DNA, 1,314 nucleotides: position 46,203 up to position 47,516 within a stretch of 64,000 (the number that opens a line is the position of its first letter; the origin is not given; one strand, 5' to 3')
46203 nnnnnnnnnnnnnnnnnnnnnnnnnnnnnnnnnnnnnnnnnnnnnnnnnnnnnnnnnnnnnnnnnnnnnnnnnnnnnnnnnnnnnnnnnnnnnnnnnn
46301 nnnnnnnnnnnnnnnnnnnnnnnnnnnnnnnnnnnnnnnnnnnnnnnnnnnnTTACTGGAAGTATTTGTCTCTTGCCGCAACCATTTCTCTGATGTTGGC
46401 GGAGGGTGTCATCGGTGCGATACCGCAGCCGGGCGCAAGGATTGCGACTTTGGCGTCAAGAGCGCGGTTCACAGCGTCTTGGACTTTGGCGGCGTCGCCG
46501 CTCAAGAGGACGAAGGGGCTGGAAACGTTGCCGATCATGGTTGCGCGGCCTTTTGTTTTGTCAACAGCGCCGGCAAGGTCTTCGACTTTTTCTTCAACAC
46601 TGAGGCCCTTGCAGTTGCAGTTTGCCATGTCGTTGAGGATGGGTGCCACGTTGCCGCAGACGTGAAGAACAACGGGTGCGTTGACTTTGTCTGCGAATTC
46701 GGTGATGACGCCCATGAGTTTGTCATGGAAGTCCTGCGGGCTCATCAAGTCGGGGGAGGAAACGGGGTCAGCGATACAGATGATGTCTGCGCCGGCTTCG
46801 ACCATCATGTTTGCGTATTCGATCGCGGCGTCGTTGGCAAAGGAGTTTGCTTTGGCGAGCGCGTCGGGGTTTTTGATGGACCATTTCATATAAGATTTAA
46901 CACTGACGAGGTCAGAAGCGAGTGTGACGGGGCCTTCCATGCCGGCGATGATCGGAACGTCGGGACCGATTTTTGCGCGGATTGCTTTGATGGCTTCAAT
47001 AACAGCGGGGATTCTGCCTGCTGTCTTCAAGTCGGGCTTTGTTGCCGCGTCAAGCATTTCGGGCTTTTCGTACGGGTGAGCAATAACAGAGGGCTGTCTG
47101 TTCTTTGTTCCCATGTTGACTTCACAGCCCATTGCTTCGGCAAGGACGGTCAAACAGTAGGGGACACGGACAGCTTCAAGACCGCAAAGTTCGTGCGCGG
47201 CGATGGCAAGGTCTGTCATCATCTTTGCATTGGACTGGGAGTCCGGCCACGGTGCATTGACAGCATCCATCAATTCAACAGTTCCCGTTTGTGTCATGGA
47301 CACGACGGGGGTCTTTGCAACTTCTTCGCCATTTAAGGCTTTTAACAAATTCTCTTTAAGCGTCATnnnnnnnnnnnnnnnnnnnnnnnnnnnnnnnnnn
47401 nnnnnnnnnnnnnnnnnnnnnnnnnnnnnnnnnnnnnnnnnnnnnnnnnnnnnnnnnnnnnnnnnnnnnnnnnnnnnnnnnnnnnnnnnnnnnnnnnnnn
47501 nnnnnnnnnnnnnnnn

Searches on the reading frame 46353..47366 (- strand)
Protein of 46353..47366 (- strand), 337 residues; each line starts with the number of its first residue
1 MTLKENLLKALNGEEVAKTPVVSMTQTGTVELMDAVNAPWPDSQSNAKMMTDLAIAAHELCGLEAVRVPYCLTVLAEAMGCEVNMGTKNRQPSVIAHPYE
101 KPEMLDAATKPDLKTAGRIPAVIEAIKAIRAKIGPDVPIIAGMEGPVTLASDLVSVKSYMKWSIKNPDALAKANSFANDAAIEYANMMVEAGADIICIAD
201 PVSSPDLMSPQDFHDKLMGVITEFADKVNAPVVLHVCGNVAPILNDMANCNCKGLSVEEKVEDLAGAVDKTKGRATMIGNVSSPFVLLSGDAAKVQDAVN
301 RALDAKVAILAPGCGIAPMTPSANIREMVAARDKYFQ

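Call 30: search_protein_families(library=pfam, proteins=[window:46356-47366:-], max_evalue=0.001)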
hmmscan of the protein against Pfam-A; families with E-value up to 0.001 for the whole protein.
window:46356-47366:- (337 aa): 1 family
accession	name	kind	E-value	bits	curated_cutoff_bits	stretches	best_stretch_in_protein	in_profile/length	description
PF01208.23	URO-D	-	1e-79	268.5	23.9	1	3-335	2-346/346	Uroporphyrinogen decarboxylase (URO-D)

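Call 31: find_encoding_contigs(protein=window:46353-47366:-, flank=1000, max_places=8)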
Protein window:46353-47366:- (337 aa): 4 contigs read that carry it; 3 places shown.
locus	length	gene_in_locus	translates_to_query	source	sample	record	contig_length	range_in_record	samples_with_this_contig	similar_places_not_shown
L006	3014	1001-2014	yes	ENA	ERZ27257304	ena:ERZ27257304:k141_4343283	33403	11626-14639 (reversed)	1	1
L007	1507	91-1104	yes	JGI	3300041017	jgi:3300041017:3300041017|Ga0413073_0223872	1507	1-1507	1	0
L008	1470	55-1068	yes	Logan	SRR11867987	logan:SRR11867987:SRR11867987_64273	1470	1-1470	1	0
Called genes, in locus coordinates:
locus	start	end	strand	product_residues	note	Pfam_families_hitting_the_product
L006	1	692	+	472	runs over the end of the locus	PF01554:MatE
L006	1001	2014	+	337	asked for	PF01208:URO-D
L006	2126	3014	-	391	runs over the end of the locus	PF02492:cobW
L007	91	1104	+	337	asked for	PF01208:URO-D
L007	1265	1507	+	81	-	?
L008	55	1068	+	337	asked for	PF01208:URO-D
